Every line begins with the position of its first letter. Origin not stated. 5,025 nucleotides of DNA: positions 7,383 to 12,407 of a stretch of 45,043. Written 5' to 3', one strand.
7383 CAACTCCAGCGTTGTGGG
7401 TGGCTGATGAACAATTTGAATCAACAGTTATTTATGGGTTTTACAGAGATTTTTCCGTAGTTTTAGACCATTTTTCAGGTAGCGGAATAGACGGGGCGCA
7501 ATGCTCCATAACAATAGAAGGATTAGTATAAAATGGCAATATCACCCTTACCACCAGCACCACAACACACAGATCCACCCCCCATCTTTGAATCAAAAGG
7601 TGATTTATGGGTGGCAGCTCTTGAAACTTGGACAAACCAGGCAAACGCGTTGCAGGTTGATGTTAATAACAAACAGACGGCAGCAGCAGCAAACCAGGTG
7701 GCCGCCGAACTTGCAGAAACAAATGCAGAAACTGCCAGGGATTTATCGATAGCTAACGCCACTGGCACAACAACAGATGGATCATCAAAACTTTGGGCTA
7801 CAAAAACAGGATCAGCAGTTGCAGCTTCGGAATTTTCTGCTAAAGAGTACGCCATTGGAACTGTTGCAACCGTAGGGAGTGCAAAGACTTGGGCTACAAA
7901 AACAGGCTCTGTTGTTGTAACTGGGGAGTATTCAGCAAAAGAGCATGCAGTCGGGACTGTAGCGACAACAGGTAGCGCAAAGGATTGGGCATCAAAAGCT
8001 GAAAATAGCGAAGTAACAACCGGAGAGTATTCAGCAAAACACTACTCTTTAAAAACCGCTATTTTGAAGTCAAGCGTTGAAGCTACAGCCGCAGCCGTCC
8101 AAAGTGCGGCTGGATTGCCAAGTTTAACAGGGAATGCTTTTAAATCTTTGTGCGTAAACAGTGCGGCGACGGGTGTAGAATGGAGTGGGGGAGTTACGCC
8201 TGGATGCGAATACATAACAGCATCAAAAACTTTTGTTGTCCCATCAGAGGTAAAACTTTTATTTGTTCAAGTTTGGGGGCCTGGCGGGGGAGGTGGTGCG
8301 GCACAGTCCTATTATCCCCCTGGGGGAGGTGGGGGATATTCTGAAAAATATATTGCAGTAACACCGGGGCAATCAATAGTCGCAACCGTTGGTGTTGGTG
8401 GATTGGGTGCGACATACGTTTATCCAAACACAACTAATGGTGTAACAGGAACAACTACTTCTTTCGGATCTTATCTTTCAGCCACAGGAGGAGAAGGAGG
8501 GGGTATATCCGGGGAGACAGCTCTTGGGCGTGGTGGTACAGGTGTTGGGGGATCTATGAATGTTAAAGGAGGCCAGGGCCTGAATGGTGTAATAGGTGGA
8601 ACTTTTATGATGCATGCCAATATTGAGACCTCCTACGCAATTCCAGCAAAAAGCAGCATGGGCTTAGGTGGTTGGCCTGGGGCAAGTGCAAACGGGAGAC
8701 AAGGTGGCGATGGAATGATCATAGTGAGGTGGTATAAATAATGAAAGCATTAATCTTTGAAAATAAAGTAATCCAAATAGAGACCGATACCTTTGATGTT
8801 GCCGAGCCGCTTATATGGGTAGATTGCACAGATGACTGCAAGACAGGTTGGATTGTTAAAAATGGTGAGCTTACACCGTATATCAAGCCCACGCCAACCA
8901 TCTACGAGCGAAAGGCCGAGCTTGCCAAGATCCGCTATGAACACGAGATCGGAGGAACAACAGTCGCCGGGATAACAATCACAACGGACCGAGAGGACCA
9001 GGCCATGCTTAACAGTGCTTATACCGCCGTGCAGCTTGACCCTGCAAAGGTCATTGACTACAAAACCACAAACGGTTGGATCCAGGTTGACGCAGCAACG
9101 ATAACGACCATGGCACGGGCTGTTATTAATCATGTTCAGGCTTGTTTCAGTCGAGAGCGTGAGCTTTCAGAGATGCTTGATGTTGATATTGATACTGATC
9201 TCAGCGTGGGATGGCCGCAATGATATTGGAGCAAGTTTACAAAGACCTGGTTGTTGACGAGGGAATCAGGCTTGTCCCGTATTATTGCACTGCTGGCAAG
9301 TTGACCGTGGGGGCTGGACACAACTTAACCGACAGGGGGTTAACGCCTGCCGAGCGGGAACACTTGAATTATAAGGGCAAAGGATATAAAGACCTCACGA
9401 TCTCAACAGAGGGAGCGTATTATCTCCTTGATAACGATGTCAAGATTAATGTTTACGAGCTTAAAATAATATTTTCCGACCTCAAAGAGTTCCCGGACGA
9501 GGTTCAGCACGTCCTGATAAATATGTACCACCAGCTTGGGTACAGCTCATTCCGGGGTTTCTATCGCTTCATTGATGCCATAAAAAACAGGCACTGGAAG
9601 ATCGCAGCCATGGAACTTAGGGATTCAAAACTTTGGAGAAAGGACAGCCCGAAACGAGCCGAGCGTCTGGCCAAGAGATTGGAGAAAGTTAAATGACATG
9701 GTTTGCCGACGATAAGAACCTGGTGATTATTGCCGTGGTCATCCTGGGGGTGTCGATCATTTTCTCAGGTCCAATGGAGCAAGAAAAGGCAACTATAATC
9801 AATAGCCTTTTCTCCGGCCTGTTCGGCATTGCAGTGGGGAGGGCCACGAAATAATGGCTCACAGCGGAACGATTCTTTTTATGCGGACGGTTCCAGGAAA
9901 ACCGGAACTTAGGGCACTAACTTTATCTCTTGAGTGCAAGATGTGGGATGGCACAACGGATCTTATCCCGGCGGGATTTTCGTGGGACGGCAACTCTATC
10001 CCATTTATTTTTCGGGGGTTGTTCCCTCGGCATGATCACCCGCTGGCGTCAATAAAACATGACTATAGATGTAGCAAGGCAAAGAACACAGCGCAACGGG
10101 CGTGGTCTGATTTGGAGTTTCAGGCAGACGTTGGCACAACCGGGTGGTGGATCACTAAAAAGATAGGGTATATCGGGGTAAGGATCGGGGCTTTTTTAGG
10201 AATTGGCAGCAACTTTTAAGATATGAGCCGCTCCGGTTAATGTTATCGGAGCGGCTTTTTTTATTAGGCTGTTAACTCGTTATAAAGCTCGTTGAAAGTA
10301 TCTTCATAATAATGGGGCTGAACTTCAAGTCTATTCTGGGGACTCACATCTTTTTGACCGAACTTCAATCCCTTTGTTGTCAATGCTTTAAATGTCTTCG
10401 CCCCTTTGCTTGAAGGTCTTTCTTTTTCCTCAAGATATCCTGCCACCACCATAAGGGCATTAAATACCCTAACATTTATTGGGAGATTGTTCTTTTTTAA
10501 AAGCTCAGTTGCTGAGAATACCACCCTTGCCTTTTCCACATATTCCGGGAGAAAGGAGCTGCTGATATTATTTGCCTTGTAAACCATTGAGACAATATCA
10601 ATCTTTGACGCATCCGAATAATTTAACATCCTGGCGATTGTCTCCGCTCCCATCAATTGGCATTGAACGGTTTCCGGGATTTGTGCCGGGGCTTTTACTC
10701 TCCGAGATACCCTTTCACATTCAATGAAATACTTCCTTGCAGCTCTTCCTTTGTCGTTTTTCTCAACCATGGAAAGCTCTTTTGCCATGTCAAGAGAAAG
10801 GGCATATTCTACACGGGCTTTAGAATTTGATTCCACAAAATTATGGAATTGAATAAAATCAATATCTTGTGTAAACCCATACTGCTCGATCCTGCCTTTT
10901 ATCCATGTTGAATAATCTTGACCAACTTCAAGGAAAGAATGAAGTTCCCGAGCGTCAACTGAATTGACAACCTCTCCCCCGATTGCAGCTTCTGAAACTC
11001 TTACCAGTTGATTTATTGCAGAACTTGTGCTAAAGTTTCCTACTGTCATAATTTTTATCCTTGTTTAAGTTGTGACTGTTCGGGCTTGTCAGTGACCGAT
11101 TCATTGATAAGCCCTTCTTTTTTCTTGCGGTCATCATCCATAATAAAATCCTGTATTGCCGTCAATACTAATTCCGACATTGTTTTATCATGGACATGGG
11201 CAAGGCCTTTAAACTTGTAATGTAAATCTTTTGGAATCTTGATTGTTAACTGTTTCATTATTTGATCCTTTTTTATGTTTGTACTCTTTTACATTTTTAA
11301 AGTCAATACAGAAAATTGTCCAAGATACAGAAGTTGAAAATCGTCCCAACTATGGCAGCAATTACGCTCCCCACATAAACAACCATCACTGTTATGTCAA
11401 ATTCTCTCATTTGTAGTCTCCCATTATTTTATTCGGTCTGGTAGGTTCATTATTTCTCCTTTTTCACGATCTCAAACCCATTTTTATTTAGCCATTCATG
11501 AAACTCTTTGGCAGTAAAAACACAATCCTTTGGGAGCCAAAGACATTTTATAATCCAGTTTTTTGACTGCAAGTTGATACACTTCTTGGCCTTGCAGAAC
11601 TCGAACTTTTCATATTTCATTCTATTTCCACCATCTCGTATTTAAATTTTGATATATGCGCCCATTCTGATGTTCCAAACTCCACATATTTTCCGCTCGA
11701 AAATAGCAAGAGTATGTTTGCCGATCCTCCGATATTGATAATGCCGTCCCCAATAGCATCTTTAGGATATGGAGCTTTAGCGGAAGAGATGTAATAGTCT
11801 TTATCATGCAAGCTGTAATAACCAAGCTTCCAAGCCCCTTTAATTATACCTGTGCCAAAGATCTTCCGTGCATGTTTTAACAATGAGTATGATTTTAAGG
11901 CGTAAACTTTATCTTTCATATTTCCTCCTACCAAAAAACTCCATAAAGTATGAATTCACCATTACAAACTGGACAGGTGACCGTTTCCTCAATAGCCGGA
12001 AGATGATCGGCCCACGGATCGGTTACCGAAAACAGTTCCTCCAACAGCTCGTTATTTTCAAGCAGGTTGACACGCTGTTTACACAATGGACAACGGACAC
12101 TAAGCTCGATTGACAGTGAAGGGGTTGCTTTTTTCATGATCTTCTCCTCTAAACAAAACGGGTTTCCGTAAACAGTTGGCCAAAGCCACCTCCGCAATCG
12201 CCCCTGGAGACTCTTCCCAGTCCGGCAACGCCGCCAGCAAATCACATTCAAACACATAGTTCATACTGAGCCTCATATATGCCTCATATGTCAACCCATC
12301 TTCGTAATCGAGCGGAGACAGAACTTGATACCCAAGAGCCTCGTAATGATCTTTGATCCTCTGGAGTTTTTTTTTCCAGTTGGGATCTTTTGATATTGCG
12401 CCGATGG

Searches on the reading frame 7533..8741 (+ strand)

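Call 58: search_protein_families(library=pfam, proteins=[window:7533-8741:+], max_evalue=0.01)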
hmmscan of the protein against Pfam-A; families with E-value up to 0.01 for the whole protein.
window:7533-8741:+ (402 aa): 1 family
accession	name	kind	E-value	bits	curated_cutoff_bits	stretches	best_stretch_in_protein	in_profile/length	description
PF21722.4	Gly_rich_2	-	8.6e-08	32.9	24.3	1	232-393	4-156/226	Glycine-rich domain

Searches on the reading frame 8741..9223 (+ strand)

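Call 58: search_protein_families(library=pfam, proteins=[window:8741-9223:+], max_evalue=0.01)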
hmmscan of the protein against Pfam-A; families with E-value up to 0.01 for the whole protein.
window:8741-9223:+ (160 aa): 1 family
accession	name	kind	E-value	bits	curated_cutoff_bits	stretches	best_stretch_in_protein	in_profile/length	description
PF14301.12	DUF4376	-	9.6e-19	68.3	25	1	57-151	6-99/106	Domain of unknown function (DUF4376)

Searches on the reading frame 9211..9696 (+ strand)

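Call 58: search_protein_families(library=pfam, proteins=[window:9211-9696:+], max_evalue=0.01)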
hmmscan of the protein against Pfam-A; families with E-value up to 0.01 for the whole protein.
window:9211-9696:+ (161 aa): 1 family
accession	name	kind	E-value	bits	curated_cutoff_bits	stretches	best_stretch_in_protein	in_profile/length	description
PF00959.24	Phage_lysozyme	-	2.9e-05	24.8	22.3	1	17-156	4-121/125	Phage lysozyme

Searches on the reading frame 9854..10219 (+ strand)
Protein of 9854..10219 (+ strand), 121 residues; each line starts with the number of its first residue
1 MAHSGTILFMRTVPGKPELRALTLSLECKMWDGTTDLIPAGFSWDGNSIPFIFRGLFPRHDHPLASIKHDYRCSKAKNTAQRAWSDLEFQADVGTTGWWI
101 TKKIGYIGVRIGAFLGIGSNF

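Call 58: search_protein_families(library=pfam, proteins=[window:9854-10219:+], max_evalue=0.01)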
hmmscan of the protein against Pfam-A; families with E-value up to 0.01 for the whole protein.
window:9854-10219:+ (121 aa): 1 family
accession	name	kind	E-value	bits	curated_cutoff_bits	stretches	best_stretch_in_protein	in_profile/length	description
PF07087.16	DUF1353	-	2e-06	27.8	22.5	1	32-89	13-70/91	Protein of unknown function (DUF1353)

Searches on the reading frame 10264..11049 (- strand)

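Call 58: search_protein_families(library=pfam, proteins=[window:10264-11049:-], max_evalue=0.01)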
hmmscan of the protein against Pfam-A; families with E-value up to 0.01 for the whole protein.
window:10264-11049:- (261 aa): 1 family
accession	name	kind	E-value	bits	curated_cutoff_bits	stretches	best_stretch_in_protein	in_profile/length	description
PF08346.17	AntA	-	2.6e-26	92.5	27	1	31-98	1-68/68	AntA/AntB antirepressor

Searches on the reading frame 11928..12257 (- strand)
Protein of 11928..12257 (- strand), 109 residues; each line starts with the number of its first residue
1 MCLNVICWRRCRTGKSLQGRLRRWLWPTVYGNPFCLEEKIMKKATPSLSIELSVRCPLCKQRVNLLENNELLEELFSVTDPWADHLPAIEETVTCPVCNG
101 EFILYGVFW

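Call 58: search_protein_families(library=pfam, proteins=[window:11928-12257:-], max_evalue=0.01)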
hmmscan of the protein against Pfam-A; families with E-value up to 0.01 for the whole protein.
window:11928-12257:- (109 aa): 1 family
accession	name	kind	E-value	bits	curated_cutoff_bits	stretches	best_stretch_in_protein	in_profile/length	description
PF14369.11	Zn_ribbon_19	-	0.0083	16.7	30.8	0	91-103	20-32/35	zinc-ribbon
